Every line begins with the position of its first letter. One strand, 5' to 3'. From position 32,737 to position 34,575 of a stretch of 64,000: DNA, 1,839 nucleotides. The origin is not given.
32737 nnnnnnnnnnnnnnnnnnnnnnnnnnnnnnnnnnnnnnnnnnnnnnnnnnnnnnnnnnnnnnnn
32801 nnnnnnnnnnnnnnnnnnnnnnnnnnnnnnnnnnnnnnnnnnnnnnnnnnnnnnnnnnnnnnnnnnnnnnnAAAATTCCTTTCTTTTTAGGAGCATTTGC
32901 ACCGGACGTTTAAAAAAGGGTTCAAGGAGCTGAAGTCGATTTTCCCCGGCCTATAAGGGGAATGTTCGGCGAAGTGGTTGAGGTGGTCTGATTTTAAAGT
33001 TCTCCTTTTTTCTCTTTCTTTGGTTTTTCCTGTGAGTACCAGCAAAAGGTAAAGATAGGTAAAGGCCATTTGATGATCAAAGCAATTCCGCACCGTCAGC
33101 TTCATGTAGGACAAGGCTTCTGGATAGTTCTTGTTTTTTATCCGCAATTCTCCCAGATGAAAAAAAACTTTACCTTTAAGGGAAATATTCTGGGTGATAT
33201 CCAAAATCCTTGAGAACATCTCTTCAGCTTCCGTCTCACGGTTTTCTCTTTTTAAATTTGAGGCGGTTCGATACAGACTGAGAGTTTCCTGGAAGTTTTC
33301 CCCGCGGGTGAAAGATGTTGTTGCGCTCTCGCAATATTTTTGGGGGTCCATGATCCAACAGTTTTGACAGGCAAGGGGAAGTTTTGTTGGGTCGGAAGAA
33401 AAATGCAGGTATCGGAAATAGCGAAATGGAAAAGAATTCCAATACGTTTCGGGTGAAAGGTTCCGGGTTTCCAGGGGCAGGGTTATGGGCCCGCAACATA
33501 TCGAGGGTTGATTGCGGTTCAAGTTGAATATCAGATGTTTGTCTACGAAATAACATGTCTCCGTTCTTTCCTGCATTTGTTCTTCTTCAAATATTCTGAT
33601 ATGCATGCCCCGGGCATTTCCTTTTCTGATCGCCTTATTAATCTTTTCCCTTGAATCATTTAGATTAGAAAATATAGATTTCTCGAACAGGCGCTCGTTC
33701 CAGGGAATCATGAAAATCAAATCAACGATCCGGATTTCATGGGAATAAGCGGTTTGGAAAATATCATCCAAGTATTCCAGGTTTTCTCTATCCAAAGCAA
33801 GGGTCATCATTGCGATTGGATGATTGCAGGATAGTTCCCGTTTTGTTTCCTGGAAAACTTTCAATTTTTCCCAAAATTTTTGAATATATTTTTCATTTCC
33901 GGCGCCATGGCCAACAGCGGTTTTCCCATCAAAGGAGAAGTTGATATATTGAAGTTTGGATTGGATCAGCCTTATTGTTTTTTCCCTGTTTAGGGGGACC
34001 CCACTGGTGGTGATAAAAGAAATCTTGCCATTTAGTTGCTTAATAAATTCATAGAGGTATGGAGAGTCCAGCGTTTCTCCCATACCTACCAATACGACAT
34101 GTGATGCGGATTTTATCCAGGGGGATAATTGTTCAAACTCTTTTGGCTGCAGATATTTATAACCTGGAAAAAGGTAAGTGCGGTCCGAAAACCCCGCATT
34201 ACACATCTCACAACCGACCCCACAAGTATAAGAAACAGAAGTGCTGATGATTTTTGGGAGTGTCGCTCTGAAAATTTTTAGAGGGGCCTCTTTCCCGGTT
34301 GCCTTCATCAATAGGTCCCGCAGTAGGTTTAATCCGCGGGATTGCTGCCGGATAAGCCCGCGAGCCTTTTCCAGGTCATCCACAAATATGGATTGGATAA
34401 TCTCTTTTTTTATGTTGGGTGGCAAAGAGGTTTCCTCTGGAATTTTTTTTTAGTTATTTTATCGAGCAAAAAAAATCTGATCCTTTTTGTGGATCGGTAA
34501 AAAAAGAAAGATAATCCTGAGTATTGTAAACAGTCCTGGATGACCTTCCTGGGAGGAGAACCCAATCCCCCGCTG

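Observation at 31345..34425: Tandem pair of radical-SAM / auxiliary-Cys / TPR fusion proteins with no assignable function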

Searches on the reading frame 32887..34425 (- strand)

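Call 3: search_protein_families(library=pfam, proteins=[window:32887-34425:-], max_evalue=1)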
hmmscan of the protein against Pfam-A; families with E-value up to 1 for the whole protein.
window:32887-34425:- (512 aa): 4 families
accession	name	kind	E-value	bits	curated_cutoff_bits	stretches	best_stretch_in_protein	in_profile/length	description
PF04055.27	Radical_SAM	-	1.2e-05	26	29.5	1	63-221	2-161/166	Radical SAM superfamily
PF07719.23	TPR_2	-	0.034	14.7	27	0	419-442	2-25/34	Tetratricopeptide repeat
PF13424.12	TPR_12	-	0.14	12.8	30.1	1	388-442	10-69/77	Tetratricopeptide repeat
PF13174.12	TPR_6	-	0.16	13.2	26.3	0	383-409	2-28/33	Tetratricopeptide repeat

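Call 4: search_protein_families(library=ncbifam, proteins=[window:32887-34425:-], max_evalue=1)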
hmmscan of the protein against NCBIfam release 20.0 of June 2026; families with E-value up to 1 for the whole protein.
window:32887-34425:- (512 aa): 7 families
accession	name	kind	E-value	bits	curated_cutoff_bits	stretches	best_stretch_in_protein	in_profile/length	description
TIGR04317.1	W_rSAM_matur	equivalog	3e-16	59.5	380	1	63-298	9-243/349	tungsten cofactor oxidoreductase radical SAM maturase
TIGR04311.1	rSAM_Geo_metal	subfamily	1.6e-11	43.9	400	1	58-282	3-231/423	radical SAM/SPASM family putative metalloenzyme maturase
TIGR02109.1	PQQ_syn_pqqE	equivalog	0.0034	16.4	381.35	1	116-236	62-179/358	pyrroloquinoline quinone biosynthesis protein PqqE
TIGR04133.1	rSAM_w_lipo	hypoth_equivalog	0.0087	15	425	1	67-233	33-196/350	TIGR04133 family radical SAM/SPASM protein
NF052312.1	T9SS_PorW_SprE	equivalog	0.013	14.1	250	1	389-460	261-332/716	type IX secretion system periplasmic lipoprotein PorW/SprE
TIGR04545.1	rSAM_ahbD_hemeb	equivalog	0.015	14.7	500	1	61-228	3-164/339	heme b synthase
TIGR04051.1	rSAM_NirJ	equivalog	0.17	10.8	515.45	1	68-171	12-114/354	heme d1 biosynthesis radical SAM protein NirJ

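Call 52: search_protein_families(library=padloc, proteins=[window:32887-34425:-], max_evalue=0.001)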
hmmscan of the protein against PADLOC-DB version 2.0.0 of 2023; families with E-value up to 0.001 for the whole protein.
window:32887-34425:- (512 aa): 0 families
